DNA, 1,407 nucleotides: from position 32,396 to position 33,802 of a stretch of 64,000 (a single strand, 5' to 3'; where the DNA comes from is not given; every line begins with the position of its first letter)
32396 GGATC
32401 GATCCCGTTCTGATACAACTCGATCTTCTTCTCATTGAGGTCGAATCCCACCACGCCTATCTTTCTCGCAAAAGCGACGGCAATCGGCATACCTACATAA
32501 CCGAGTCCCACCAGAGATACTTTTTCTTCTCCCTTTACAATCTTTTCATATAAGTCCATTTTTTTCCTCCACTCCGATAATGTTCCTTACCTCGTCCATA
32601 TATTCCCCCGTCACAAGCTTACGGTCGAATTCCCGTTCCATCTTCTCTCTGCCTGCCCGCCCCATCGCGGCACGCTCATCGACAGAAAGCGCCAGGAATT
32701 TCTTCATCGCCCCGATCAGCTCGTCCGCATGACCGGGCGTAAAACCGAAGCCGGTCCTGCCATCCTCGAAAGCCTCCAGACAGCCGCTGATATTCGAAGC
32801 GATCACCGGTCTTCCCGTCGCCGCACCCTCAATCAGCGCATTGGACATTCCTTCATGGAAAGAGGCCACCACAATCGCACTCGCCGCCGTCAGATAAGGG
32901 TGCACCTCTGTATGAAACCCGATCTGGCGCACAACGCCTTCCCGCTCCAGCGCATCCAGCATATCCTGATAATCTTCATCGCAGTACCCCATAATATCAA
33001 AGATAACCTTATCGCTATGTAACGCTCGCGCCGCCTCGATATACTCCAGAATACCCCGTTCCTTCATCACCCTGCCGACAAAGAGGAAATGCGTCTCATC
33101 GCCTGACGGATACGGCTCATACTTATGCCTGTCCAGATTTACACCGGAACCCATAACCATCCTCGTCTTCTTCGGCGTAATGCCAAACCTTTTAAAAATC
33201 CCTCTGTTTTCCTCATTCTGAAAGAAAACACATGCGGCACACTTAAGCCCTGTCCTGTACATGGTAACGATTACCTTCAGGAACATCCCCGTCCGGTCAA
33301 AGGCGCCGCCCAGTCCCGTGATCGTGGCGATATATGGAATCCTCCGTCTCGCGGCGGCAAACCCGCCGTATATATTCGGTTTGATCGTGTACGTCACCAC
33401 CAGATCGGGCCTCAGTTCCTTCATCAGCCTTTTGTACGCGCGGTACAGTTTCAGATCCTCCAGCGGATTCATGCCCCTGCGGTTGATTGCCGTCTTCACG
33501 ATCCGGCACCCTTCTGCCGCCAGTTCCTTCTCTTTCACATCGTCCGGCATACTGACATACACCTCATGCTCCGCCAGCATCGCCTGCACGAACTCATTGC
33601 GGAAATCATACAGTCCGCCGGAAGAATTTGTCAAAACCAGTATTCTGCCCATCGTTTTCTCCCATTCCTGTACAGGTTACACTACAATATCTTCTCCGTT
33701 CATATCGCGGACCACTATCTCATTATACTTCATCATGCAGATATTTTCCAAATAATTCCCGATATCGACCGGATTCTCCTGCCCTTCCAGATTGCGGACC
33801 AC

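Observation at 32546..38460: PglF-PglE-PglC-like bacillosamine-type module in which an ATP-grasp ligase occupies the place of the N-acetyltransferase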

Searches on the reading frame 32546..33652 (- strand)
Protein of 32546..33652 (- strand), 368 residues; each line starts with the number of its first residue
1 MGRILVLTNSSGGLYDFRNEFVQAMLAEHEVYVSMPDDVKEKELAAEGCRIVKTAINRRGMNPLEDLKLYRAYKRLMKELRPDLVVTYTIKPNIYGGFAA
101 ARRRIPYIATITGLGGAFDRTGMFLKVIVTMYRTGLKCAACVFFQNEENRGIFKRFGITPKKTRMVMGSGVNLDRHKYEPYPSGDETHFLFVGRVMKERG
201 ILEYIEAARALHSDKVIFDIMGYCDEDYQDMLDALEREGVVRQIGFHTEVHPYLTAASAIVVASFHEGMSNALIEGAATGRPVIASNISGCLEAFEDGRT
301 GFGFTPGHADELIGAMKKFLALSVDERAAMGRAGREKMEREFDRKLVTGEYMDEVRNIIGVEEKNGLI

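Call 3: search_protein_families(library=pfam, proteins=[window:32546-33652:-])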
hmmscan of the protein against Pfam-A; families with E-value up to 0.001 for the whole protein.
window:32546-33652:- (368 aa): 7 families
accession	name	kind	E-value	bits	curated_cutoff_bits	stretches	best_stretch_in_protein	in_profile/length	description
PF13692.12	Glyco_trans_1_4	-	8e-22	78.5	27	1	188-320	3-140/142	Glycosyl transferases group 1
PF00534.26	Glycos_transf_1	-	3.5e-21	75.9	26.4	1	184-336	13-171/172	Glycosyl transferases group 1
PF13477.12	Glyco_trans_4_2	-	9.2e-14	52.2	23.4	1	4-146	2-139/139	Glycosyl transferase 4-like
PF13579.12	Glyco_trans_4_4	-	3.6e-12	47.3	29.7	1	27-166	16-155/158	Glycosyl transferase 4-like domain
PF13439.12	Glyco_transf_4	-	4.6e-11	43.5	28.5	1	21-174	11-169/170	Glycosyltransferase Family 4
PF20706.3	GT4-conflict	-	3.7e-08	33.2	26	1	159-304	171-324/385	Family 4 Glycosyltransferase in conflict systems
PF13524.12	Glyco_trans_1_2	-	4.5e-07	30.4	25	1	218-342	17-133/144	Glycosyl transferase-like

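Call 4: search_protein_families(library=ncbifam, proteins=[window:32546-33652:-])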
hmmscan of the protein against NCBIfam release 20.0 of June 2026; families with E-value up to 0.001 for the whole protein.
window:32546-33652:- (368 aa): 27 families (the best 25 are shown)
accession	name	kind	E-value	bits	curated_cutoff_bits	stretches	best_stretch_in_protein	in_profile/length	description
TIGR03088.1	stp2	hypoth_equivalog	8.2e-17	61.3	409.05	1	225-352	241-367/374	TIGR03088 family PEP-CTERM/XrtA system glycosyltransferase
NF041876.1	EPS_EpsE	equivalog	3.6e-16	59.4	400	1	165-345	189-383/389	exopolysaccharide biosynthesis GT4 family glycosyltransferase EpsE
NF038229.1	Glyco4_Geo_Pelo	equivalog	3.9e-16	59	400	1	100-346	75-324/338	GPMC system family 4 glycosyltransferase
NF047684.1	TeichurnBiosyTuaC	equivalog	4.6e-12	45.6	550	1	185-320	218-352/391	teichuronic acid biosynthesis protein TuaC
NF050063.1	ProtGlycPglJ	equivalog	8.4e-12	45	500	1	148-321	155-331/363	N-acetylgalactosamine-N,N'-diacetylbacillosaminyl-diphospho-undecaprenol 4-alpha-N-acetylgalactosaminyltransferase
TIGR02149.1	glgA_Coryne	subfamily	9.1e-11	41.5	302.4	1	187-352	205-384/391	glycogen synthase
TIGR03999.1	thiol_BshA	equivalog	2.7e-09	36.4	273.7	1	228-355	244-370/375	N-acetyl-alpha-D-glucosaminyl L-malate synthase BshA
TIGR04005.1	wcaL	equivalog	2.8e-09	36.3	537.6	1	154-348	190-396/406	colanic acid biosynthesis glycosyltransferase WcaL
TIGR04348.1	TIGR04348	equivalog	3.4e-09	36.2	300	1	162-317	117-272/310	selenoneine biosynthesis selenosugar synthase SenB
NF053787.1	GlcN_PG_synth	equivalog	1.1e-08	34.3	480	1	188-359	199-360/361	N-acetylglucosaminyl phosphatidylglycerol synthase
NF047880.1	glyco_SdgA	exception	1.8e-08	33.4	800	1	186-320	315-454/488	serine-aspartate repeat adhesin O-glycosyltransferase SdgA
TIGR03449.1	mycothiol_MshA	equivalog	4.9e-08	32.3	462.5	1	248-336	295-382/406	D-inositol-3-phosphate glycosyltransferase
TIGR02095.1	glgA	subfamily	1.5e-07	30.5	328.45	1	186-353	294-472/477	glycogen/starch synthase, ADP-glucose type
TIGR04157.1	glyco_rSAM_CFB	subfamily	2e-07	30.3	400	1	184-343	225-394/406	TIGR04157 family glycosyltransferase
NF038295.1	EPS_HpsP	equivalog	2.2e-07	30.2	550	1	101-357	114-386/388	hormogonium polysaccharide biosynthesis glycosyltransferase HpsP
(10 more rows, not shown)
